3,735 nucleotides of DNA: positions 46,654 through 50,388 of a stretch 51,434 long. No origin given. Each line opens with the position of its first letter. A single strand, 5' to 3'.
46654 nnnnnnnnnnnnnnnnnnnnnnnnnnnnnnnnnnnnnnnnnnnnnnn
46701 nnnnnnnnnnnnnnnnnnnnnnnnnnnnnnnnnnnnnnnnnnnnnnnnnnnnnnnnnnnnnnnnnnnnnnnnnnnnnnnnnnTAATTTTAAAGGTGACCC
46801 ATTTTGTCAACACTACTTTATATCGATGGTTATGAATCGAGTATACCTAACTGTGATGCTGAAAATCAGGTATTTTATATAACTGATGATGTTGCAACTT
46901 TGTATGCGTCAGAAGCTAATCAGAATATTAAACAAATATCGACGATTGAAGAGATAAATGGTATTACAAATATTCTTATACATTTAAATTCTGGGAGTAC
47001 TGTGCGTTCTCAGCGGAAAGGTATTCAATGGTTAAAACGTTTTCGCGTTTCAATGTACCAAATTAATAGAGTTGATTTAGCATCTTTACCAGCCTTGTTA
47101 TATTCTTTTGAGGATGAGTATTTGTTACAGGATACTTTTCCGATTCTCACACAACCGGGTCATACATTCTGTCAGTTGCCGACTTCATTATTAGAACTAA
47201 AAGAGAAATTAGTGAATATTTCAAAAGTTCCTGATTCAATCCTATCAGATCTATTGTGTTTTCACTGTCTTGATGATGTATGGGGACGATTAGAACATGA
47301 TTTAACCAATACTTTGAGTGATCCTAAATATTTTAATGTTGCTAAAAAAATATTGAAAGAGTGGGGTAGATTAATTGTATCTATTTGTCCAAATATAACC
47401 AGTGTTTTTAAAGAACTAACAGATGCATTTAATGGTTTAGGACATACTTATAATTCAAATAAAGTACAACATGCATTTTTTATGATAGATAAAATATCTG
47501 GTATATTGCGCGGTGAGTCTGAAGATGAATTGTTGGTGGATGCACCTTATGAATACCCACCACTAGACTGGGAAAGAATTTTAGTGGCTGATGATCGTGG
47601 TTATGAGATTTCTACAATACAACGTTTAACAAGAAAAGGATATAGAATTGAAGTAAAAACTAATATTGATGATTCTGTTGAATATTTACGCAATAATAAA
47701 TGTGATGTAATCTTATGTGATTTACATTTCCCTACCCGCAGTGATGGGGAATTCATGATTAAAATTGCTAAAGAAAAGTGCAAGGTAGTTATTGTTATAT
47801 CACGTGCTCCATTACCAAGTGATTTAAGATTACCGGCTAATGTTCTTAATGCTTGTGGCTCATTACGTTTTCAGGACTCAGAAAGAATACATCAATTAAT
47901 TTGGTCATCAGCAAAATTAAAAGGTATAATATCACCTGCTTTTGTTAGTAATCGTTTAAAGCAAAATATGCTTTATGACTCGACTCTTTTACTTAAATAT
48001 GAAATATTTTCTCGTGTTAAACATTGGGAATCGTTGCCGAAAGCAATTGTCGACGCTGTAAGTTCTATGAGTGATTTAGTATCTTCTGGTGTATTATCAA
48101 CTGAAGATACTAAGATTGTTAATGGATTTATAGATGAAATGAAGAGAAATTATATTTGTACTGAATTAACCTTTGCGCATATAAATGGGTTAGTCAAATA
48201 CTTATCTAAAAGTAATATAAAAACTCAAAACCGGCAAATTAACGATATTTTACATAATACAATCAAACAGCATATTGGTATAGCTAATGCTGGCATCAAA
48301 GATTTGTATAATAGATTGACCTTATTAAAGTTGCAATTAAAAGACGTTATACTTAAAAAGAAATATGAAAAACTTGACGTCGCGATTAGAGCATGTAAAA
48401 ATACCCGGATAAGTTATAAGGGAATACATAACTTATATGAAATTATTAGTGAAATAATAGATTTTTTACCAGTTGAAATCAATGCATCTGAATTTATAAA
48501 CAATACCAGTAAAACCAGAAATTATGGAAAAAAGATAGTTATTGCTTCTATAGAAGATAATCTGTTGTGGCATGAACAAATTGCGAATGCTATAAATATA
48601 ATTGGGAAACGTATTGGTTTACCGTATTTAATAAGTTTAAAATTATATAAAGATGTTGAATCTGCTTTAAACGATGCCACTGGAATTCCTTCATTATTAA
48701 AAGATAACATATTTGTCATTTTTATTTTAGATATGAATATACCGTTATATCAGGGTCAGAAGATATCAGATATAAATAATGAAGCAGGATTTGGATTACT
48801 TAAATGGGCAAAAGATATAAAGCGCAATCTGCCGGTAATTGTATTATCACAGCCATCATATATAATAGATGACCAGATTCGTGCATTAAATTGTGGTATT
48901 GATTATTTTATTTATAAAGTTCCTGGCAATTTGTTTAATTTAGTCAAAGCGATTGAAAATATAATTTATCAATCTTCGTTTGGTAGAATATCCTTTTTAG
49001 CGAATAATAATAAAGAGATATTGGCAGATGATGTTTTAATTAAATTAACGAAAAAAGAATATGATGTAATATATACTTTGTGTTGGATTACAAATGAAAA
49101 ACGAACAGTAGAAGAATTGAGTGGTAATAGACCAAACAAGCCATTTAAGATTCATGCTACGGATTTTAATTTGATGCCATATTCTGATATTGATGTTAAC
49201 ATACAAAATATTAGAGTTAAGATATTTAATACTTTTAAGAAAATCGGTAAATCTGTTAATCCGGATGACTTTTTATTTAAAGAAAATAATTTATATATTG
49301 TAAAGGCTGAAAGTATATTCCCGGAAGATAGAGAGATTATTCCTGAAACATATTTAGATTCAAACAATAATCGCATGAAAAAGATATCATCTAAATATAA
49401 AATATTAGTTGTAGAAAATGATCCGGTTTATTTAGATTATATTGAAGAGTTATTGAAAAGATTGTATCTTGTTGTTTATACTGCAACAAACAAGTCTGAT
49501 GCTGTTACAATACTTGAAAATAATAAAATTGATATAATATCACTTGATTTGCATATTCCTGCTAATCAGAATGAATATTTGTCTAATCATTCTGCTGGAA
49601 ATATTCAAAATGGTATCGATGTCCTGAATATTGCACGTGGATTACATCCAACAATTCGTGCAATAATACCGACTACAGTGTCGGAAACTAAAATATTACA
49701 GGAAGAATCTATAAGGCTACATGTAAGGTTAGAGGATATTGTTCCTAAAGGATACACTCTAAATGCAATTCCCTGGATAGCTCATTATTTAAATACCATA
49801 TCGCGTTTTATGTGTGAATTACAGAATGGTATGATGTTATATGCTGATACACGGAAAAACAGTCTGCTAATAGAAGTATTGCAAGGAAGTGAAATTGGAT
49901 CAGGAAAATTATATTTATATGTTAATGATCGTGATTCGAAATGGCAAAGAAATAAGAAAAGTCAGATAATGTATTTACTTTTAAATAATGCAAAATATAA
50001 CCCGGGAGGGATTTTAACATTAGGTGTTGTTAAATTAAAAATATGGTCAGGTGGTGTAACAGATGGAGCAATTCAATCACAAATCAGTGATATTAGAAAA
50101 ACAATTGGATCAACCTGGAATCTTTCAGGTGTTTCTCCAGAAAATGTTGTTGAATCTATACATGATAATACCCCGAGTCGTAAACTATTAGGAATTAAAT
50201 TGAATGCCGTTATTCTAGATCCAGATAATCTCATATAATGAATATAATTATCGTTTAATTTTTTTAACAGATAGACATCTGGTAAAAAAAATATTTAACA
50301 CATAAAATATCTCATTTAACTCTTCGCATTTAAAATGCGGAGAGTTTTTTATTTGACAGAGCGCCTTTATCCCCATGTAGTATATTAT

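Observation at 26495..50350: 24-kb single-strand cluster saturated with receiver domains and carrying HEPN, FtsK/HerA-type ATPase, methyltransferase and wHTH outputs: candidate undescribed phosphorelay-gated conflict system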

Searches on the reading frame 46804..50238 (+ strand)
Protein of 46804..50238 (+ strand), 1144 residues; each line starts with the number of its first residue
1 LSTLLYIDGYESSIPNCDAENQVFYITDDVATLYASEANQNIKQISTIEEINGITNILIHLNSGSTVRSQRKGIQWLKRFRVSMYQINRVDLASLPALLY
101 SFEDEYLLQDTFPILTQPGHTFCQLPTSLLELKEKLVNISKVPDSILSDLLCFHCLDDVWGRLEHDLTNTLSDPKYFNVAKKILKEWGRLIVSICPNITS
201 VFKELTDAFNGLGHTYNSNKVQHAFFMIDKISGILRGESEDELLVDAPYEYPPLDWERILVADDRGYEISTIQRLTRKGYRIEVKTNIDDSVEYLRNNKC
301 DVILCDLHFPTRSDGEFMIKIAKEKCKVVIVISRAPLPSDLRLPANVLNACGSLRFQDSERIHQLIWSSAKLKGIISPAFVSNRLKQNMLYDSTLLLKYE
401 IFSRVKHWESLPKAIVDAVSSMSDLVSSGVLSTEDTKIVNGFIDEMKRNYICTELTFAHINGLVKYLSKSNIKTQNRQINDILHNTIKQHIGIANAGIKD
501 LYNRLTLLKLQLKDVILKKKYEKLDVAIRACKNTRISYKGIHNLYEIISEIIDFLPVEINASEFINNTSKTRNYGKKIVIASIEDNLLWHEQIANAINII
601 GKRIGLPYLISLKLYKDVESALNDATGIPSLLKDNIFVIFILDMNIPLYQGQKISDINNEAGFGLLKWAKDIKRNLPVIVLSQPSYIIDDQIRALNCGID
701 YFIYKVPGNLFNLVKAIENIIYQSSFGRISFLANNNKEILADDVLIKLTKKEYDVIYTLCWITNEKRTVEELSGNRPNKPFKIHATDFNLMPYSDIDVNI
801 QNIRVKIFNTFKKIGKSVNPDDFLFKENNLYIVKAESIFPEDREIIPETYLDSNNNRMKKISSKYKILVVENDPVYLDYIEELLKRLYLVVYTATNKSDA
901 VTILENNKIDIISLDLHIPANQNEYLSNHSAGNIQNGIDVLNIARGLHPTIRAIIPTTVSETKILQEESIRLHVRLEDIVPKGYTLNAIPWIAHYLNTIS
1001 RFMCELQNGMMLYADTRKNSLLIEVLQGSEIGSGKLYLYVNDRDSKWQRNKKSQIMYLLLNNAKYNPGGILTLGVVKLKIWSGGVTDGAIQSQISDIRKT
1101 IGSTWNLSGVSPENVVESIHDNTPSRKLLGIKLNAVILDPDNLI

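Call 6: search_protein_families(library=pfam, max_evalue=0.01, proteins=[window:46804-50238:+])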
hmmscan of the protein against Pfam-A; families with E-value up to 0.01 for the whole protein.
window:46804-50238:+ (1144 aa): 2 families
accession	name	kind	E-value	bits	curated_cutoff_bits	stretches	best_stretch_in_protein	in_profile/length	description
PF00072.30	Response_reg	-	7.1e-19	68.5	30.2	2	867-921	1-55/111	Response regulator receiver domain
PF21194.3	TadZ-like_ARD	-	0.00072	20.3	27.4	1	864-922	2-63/108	TadZ-like, receiver domain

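Call 9: search_protein_families(library=padloc, max_evalue=10, proteins=[window:46804-50238:+])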
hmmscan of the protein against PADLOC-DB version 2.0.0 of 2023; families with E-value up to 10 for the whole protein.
window:46804-50238:+ (1144 aa): 3 families
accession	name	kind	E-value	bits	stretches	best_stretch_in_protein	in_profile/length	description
PDLC04725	PDC-M60B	-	7.4e-09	33.6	3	864-958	3-99/158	-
PDLC00405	SduA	-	2e-07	28.9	2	865-966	7-103/323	DUF4263 domain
PDLC04726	PDC-M60C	-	0.0012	15.8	2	866-935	2-74/407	-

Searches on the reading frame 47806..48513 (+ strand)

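Call 101: search_protein_families(library=pfam, max_evalue=10, proteins=[window:47806-48513:+])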
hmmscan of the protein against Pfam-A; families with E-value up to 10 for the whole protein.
window:47806-48513:+ (236 aa): 2 families
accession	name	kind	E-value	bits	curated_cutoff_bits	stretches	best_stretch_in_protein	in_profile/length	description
PF20302.4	HisK-N-like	-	0.024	15.3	27.8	1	96-182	16-101/132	HisK-N-like globin domain of the ASK signalosome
PF11554.13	DUF3232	-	0.095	13.2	27.4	1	137-229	31-122/152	Protein of unknown function (DUF3232)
